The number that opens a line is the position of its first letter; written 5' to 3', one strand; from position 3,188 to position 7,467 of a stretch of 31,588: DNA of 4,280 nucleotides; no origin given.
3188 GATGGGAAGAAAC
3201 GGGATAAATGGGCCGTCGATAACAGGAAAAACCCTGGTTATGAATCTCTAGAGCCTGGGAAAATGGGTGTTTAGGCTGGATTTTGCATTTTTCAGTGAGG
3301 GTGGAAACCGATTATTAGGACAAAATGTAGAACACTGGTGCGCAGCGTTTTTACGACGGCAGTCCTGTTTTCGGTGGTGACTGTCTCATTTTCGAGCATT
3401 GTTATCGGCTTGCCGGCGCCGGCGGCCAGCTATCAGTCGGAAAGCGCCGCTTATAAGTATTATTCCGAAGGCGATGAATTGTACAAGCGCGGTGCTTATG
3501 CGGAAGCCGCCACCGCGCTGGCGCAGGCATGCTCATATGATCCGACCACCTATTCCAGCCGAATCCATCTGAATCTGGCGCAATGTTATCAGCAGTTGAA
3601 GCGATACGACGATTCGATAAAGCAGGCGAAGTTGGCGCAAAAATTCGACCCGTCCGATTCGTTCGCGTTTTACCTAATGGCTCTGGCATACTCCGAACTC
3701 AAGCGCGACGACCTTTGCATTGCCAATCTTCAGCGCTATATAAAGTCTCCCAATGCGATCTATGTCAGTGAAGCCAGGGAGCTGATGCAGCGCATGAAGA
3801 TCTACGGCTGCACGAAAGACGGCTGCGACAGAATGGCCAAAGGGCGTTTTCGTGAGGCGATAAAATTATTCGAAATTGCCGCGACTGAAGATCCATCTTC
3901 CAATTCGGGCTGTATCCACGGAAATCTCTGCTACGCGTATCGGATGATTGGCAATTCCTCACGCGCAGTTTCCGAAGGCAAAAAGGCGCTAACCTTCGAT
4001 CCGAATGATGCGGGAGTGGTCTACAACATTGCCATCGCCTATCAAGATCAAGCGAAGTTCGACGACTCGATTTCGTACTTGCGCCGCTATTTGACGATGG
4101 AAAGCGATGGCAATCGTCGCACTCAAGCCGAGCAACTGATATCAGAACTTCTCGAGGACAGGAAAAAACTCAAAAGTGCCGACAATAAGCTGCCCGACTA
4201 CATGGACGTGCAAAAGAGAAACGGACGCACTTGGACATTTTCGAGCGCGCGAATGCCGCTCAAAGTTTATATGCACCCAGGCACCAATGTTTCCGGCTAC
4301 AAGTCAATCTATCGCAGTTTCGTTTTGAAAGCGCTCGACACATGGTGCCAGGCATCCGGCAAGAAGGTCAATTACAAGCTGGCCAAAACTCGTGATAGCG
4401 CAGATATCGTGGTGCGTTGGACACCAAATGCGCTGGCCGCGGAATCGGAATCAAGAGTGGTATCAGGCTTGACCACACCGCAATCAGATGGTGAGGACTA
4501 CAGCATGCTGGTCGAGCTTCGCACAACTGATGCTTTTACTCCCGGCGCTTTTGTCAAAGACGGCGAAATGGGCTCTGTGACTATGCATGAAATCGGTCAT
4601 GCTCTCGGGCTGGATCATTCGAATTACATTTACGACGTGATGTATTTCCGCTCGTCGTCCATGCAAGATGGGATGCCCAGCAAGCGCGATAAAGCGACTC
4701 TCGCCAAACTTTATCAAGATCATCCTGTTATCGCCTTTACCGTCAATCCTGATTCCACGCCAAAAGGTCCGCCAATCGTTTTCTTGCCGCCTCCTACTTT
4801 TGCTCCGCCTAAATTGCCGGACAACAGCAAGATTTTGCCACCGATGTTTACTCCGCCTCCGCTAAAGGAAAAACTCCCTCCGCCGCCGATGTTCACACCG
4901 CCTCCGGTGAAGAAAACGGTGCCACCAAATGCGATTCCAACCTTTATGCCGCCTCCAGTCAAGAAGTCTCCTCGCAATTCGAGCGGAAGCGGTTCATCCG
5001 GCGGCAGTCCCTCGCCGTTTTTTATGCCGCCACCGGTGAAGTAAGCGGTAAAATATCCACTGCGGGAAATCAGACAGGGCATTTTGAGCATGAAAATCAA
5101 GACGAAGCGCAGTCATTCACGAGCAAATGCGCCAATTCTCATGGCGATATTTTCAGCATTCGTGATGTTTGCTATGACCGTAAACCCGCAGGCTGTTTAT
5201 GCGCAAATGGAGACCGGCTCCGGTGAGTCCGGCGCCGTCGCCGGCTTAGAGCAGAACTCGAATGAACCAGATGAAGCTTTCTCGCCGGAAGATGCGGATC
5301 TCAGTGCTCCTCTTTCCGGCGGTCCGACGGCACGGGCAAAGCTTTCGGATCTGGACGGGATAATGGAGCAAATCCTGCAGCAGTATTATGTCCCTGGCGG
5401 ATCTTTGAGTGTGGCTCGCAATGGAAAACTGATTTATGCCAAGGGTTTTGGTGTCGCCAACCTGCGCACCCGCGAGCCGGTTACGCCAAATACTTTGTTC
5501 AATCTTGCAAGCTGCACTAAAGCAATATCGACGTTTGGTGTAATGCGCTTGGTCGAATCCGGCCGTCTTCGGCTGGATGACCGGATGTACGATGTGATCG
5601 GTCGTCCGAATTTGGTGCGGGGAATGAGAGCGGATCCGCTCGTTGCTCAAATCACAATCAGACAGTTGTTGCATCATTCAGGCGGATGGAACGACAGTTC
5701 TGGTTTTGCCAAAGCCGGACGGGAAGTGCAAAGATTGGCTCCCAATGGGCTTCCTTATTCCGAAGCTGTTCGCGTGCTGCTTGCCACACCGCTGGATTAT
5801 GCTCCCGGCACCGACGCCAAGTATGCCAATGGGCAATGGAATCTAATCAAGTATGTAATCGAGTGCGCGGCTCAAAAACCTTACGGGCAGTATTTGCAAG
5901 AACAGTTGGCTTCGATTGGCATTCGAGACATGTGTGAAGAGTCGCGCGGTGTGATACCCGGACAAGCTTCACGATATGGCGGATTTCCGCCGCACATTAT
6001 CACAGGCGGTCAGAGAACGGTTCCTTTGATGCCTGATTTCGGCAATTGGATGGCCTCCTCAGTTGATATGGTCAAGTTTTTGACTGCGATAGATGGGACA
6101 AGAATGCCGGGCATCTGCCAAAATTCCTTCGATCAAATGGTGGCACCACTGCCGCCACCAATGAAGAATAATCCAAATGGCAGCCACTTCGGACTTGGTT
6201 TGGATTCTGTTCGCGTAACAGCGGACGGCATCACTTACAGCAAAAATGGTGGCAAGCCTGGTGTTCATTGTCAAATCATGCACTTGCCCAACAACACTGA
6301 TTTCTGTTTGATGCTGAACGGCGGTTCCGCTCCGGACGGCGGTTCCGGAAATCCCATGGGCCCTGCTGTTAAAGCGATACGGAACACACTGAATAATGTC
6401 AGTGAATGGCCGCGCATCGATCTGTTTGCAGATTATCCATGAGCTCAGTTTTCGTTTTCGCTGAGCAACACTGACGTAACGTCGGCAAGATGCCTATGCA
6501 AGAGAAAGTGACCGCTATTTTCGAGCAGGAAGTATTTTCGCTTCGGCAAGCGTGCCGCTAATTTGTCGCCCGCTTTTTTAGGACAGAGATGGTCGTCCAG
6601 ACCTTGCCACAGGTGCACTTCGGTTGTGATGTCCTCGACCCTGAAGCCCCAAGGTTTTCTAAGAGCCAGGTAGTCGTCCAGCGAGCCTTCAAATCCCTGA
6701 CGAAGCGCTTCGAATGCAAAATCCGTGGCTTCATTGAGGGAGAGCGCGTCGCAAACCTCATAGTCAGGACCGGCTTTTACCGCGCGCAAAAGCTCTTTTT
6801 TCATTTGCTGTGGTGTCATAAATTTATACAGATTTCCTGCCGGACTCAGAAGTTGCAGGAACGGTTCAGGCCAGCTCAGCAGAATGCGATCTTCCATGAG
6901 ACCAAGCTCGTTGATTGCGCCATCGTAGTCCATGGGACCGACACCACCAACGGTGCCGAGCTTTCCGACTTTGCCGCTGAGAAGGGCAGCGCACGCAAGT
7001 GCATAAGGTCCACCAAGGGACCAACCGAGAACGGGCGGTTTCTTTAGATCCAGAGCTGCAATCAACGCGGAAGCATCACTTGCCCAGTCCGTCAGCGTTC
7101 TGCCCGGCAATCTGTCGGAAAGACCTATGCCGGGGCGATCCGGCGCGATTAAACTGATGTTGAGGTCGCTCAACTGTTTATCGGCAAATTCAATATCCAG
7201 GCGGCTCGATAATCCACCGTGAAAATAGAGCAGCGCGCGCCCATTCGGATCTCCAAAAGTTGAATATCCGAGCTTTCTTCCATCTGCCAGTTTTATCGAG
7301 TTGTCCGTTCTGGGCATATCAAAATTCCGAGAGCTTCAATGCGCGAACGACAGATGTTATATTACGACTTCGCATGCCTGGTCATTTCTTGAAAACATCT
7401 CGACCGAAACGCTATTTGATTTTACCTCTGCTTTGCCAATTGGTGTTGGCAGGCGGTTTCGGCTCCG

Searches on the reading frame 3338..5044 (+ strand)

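Call 56: search_protein_families(library=pfam, proteins=[window:3338-5044:+], max_evalue=0.001)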
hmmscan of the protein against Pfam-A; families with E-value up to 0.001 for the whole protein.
window:3338-5044:+ (568 aa): 15 families
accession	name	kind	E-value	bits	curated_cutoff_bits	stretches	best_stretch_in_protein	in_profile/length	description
PF07719.23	TPR_2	-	1.5e-17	62.7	27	0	75-107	2-34/34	Tetratricopeptide repeat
PF14559.12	TPR_19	-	1.9e-15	57.4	25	1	49-115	2-66/68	Tetratricopeptide repeat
PF13432.12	TPR_16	-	9.1e-14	52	32.7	1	42-107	1-64/65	Tetratricopeptide repeat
PF00515.34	TPR_1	-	3.6e-13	49.1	27.8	1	75-107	2-34/34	Tetratricopeptide repeat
PF13414.12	TPR_11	-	5.5e-11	42.4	26.8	1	45-87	1-41/42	TPR repeat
PF13181.12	TPR_8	-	3.3e-10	39.7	25.7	0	75-106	2-33/34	Tetratricopeptide repeat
PF00413.30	Peptidase_M10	-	5.2e-09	36.6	24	1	326-459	24-158/159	Matrixin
PF13431.12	TPR_17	-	7.6e-09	35.6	24.4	0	215-244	3-32/34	Tetratricopeptide repeat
PF13428.12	TPR_14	-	8e-08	32.7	23.5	0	76-115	3-42/44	Tetratricopeptide repeat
PF13176.12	TPR_7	-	6.1e-07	29.5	27.9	0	166-188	10-34/36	Tetratricopeptide repeat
PF12895.13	ANAPC3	-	9e-07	29.5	27.2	0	52-133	3-81/82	Anaphase-promoting complex, cyclosome, subunit 3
PF13174.12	TPR_6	-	1.2e-06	29.2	26.3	0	110-137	2-29/33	Tetratricopeptide repeat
PF13424.12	TPR_12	-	1.4e-05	25.6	30.1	0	75-97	4-26/77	Tetratricopeptide repeat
PF18119.6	RIG-I_C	-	6e-05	23.4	23.2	0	228-279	86-137/141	RIG-I receptor C-terminal domain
PF22095.1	BT_3535-like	-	0.0003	21.3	27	0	151-240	45-128/182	BT_3535-like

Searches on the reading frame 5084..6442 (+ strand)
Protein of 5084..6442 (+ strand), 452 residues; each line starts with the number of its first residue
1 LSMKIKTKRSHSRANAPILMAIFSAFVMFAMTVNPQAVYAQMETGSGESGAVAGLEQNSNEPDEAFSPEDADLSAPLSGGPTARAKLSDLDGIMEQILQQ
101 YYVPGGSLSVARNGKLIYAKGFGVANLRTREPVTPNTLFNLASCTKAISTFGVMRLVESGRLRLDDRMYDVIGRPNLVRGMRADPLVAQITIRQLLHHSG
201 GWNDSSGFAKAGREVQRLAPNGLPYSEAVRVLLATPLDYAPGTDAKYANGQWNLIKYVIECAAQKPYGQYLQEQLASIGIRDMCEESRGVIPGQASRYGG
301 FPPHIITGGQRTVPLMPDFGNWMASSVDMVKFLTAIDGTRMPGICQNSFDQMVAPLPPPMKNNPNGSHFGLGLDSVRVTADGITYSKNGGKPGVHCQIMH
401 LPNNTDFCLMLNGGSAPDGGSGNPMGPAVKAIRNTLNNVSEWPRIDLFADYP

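Call 56: search_protein_families(library=pfam, proteins=[window:5084-6442:+], max_evalue=0.001)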
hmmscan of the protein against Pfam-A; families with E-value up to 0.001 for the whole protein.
window:5084-6442:+ (452 aa): 1 family
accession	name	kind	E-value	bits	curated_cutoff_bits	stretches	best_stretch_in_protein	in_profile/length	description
PF00144.29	Beta-lactamase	-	1.2e-41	143.5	27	1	91-401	2-297/329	Beta-lactamase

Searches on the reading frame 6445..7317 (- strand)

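Call 56: search_protein_families(library=pfam, proteins=[window:6445-7317:-], max_evalue=0.001)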
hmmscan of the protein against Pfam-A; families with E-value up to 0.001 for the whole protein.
window:6445-7317:- (290 aa): 3 families
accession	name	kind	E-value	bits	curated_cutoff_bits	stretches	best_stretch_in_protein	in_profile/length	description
PF00561.26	Abhydrolase_1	-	5.3e-14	52.9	25.8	1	28-274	2-242/245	alpha/beta hydrolase fold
PF12697.13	Abhydrolase_6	-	6.6e-13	50.3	26.3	1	32-278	4-212/217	Alpha/beta hydrolase family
PF12146.15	Hydrolase_4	-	9.8e-06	25.5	27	0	28-111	6-95/239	Serine aminopeptidase, S33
